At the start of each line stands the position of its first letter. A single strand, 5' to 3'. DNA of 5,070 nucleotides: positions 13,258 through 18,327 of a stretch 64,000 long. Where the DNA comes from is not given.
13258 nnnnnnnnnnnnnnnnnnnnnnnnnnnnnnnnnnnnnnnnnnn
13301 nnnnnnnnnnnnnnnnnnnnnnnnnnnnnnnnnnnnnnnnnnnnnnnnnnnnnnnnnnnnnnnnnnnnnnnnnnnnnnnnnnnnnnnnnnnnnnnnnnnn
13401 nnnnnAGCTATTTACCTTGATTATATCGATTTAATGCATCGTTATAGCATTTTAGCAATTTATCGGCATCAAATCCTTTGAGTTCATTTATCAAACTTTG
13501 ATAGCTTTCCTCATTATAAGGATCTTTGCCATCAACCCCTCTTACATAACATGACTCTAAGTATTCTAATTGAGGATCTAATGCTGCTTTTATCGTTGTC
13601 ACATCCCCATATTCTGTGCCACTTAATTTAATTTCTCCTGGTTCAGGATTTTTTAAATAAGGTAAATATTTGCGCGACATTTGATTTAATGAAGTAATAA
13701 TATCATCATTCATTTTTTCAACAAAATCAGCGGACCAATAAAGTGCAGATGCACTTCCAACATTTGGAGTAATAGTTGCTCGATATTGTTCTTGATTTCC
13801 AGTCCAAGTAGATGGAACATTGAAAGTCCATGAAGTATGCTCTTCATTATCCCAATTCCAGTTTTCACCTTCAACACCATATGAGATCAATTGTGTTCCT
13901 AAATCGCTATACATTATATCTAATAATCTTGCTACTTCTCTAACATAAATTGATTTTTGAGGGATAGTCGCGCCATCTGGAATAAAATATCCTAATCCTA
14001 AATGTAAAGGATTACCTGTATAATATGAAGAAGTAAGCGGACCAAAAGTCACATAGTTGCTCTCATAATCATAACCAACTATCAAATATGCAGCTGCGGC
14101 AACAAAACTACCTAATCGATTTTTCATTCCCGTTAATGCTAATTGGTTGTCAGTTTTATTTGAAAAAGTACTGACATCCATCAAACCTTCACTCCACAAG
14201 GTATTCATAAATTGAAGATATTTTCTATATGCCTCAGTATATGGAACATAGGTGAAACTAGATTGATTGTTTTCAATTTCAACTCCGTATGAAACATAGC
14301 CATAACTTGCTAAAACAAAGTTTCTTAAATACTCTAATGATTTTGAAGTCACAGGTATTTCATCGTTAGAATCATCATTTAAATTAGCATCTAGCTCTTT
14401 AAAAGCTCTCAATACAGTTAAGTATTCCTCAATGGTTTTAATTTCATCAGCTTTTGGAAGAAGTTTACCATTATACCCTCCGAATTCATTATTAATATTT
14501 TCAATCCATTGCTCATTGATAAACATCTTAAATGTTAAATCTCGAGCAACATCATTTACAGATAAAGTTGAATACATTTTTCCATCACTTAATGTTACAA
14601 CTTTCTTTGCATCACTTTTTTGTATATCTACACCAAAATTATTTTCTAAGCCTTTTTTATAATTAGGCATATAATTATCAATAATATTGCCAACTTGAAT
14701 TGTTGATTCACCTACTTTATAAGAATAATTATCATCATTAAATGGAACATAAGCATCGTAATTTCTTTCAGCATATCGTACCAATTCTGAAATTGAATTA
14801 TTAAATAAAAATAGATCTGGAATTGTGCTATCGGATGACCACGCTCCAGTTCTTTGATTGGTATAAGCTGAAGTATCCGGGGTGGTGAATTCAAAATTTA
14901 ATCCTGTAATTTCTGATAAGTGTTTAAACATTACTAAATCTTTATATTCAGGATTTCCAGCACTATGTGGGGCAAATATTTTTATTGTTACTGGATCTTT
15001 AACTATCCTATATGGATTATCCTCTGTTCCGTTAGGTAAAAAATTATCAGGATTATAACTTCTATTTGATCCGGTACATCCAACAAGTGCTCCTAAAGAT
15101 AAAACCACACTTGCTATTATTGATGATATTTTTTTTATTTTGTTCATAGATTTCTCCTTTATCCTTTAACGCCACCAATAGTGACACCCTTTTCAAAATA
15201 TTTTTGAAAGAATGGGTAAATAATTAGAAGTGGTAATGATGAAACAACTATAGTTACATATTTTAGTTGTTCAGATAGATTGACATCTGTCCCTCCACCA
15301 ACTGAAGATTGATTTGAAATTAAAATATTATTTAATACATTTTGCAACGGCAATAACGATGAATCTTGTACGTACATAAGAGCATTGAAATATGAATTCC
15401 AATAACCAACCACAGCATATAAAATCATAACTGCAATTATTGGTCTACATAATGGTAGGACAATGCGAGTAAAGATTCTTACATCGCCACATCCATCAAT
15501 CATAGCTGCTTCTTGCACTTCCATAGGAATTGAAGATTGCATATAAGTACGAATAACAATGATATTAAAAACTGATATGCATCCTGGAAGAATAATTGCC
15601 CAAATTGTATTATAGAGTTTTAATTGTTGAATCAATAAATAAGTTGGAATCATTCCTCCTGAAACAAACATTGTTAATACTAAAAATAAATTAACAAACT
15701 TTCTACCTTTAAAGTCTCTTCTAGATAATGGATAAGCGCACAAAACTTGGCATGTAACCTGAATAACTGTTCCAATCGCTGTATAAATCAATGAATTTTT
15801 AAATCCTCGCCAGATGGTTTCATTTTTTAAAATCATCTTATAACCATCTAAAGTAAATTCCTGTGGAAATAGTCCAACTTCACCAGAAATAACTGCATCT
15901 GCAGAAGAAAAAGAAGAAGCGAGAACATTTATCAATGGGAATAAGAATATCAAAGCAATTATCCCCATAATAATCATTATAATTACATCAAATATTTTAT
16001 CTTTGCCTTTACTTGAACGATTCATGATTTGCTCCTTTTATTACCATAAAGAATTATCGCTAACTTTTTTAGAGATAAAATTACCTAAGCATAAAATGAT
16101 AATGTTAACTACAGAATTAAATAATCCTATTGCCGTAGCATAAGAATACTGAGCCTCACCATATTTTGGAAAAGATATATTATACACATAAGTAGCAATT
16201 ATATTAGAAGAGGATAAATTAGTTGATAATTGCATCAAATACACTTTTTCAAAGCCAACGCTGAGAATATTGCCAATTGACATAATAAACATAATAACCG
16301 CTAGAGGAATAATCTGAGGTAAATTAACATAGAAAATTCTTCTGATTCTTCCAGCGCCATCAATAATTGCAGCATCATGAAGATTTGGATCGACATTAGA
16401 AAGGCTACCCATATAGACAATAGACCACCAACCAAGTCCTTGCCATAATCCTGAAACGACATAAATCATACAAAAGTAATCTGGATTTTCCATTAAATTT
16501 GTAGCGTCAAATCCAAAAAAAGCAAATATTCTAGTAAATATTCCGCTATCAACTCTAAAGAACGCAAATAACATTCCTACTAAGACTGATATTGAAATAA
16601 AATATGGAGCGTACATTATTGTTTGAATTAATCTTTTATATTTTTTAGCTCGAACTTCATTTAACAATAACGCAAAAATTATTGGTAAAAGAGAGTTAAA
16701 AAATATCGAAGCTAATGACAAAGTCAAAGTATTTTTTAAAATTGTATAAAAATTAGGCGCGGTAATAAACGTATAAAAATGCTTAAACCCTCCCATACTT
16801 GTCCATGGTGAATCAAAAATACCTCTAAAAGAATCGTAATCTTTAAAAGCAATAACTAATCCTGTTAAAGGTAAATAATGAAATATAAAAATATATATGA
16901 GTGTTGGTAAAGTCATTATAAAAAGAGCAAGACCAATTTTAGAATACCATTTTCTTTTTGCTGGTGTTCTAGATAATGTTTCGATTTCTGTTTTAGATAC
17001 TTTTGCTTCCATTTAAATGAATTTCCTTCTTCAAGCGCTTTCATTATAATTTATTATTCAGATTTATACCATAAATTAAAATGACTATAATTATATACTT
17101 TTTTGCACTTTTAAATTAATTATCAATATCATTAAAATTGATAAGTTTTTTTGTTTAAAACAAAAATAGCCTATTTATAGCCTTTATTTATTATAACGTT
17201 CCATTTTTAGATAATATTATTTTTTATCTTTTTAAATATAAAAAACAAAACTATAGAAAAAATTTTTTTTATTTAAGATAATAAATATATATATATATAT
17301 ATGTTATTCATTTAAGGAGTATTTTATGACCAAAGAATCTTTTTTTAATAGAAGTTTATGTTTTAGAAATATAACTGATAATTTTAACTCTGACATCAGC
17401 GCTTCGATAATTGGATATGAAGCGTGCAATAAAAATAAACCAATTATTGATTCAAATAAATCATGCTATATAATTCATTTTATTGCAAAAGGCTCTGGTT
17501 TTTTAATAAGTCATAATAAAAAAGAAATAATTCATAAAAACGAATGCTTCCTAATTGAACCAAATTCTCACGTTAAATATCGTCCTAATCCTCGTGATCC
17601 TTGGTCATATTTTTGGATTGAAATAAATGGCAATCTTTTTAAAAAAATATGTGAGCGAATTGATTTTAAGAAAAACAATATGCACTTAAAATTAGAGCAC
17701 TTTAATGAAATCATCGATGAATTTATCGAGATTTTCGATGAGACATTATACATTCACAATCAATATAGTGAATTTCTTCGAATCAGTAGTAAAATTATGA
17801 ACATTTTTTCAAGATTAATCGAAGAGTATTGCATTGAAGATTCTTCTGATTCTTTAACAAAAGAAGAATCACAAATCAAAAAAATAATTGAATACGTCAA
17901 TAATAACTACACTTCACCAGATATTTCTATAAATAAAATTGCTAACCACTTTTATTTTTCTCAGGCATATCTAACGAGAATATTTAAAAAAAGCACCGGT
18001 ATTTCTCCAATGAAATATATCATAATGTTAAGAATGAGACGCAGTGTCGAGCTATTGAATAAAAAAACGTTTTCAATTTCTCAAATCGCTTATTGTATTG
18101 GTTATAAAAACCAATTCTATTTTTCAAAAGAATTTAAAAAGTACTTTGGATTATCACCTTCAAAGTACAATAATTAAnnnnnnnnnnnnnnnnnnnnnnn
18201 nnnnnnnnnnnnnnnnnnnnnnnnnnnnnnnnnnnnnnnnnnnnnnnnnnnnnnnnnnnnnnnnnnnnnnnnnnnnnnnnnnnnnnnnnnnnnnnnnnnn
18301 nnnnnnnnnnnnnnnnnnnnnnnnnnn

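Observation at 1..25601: A 25-kb rhamnose-glycan utilisation supercluster that ties a GH78 rhamnosidase, surface beta-helix enzymes, an ATPase-less ABC importer, an orphan MsmX-type ATPase and rhaBAD into one functional unit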

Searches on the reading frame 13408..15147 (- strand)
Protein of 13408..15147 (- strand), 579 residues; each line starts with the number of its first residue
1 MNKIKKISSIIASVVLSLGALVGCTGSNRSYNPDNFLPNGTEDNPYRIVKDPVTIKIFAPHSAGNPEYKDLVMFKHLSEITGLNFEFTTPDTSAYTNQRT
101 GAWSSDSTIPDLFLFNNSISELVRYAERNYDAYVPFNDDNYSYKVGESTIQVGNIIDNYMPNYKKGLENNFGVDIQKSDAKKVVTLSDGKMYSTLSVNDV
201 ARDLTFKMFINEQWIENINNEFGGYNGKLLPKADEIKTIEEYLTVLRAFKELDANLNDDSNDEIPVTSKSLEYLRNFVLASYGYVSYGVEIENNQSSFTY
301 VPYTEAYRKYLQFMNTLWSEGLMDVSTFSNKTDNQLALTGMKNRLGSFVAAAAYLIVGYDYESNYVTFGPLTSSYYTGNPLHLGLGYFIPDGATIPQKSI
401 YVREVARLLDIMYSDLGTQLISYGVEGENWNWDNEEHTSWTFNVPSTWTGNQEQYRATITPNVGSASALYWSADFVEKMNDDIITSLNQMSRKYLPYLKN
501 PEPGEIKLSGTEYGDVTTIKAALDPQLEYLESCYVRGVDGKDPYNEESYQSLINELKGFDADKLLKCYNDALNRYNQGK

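Call 3: search_protein_families(library=pfam, proteins=[window:13408-15147:-], max_evalue=0.01)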
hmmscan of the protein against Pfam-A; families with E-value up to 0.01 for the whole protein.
window:13408-15147:- (579 aa): 0 families

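Call 29: search_protein_families(library=ncbifam, proteins=[window:13408-15147:-], max_evalue=0.001)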
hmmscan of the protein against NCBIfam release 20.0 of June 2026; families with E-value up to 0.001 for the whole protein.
window:13408-15147:- (579 aa): 0 families

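Call 56: search_protein_families(library=pfam, proteins=[window:13408-15147:-], max_evalue=10)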
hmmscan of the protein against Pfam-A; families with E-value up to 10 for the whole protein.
window:13408-15147:- (579 aa): 1 family
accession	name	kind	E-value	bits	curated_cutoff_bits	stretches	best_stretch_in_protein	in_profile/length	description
PF06265.16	YutD-like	-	0.1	13.1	25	1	545-576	3-34/85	Putative antitoxin YutD-like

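Call 57: search_solved_structures(query=window:13408-15147:-, max_evalue=1)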
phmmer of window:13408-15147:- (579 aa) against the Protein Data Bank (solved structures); distinct sequences matched with E-value up to 1: 5.
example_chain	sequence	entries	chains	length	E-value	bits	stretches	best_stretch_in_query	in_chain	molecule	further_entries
1j1n_A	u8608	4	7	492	0.00084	21.4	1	153-348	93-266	AlgQ2 | Macromolecule-Binding Periplasmic Protein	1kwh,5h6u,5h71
4tqu_Q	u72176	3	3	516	0.0012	20.8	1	153-348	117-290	AlgQ2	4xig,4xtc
1y3n_A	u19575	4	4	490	0.002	20.1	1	236-346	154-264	AlgQ1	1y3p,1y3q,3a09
3vlu_A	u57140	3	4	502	0.0022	20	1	236-346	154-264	AlgQ1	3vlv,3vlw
28nt_M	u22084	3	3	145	0.39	12.6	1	229-299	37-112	Large ribosomal subunit protein bL17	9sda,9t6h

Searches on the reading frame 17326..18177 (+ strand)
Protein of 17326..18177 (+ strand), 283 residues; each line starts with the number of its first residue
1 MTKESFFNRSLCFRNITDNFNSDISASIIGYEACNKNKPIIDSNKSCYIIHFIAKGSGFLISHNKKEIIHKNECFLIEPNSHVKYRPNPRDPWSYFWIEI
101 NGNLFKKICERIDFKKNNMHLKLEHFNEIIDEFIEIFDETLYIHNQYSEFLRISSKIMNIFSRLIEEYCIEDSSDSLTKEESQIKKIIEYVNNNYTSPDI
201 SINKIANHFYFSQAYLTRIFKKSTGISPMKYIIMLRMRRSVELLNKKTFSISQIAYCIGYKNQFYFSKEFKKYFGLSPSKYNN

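Call 4: search_protein_families(library=pfam, proteins=[window:17326-18177:+], max_evalue=0.01)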
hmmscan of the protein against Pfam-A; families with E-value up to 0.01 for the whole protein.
window:17326-18177:+ (283 aa): 4 families
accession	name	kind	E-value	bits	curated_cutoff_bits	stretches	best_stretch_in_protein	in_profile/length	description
PF00165.29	HTH_AraC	-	1.8e-21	76.2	26.6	2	248-281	8-40/42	Bacterial regulatory helix-turn-helix proteins, AraC family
PF12833.13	HTH_18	-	1.2e-19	70.9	33.6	1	205-282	1-78/80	Helix-turn-helix domain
PF02311.25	AraC_binding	-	7.2e-12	45.6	21.1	1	27-158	3-132/135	AraC-like ligand binding domain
PF01418.23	HTH_6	-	0.0021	18.4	28.3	1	170-222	7-57/77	Helix-turn-helix domain, rpiR family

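Call 10: search_protein_families(library=ncbifam, proteins=[window:17326-18177:+], max_evalue=0.01)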
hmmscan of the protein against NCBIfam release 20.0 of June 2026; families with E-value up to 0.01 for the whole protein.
window:17326-18177:+ (283 aa): 36 families (the best 25 are shown)
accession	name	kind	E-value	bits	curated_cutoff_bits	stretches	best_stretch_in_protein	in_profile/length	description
NF007860.0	PRK10572.1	equivalog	1.4e-27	96.3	208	1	46-282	48-282/292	arabinose operon transcriptional regulator AraC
NF047455.1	TF_Staph_AryK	equivalog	1.7e-21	76.2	850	1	47-282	22-256/759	transcriptional regulator AryK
NF047788.1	TransRegPocR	equivalog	1.5e-17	63.8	500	1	173-282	180-288/296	transcriptional regulator PocR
NF010028.0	PRK13503.1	equivalog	2.5e-17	63.2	288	1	160-280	149-268/278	HTH-type transcriptional activator RhaS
TIGR04094.1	adjacent_YSIRK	equivalog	3.7e-17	62.4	200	1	177-281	280-382/383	YSIRK-targeted surface antigen transcriptional regulator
NF049932.1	TranspRegBtr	equivalog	2.4e-15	56.1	900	1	50-281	33-262/531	bacillibactin transport transcriptional regulator Btr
NF006902.0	PRK09393.1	equivalog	5.5e-15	55.4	425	1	179-282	217-319/327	transcriptional regulator FtrA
NF052371.1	TransRegGbdRPseu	equivalog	1.7e-14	53.6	480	1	179-279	222-321/365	choline metabolism transcriptional regulator GbdR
NF007243.0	PRK09685.1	equivalog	3e-14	53.1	199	1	169-282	185-299/303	transcriptional regulator FeaR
NF007693.0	PRK10371.1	equivalog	1.9e-13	50.3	253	1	179-282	195-297/309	transcriptional regulator MelR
NF008564.0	PRK11511.1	equivalog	1.4e-11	44.6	202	1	183-282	10-108/127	MDR efflux pump AcrAB transcriptional activator MarA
NF012198.0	MarA_TF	equivalog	1.7e-11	44.3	250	1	183-282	10-108/124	MDR efflux pump AcrAB transcriptional activator MarA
NF007432.1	PRK09978.1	equivalog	5.7e-11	42.1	500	1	116-282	77-240/274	DNA-binding transcriptional regulator GadX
TIGR02297.1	HpaA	equivalog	8e-11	41.7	274.65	1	155-282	158-285/287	4-hydroxyphenylacetate catabolism regulatory protein HpaA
NF012144.2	ramA_TF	equivalog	2.2e-10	40.9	180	1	183-282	6-104/108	RamA family antibiotic efflux transcriptional regulator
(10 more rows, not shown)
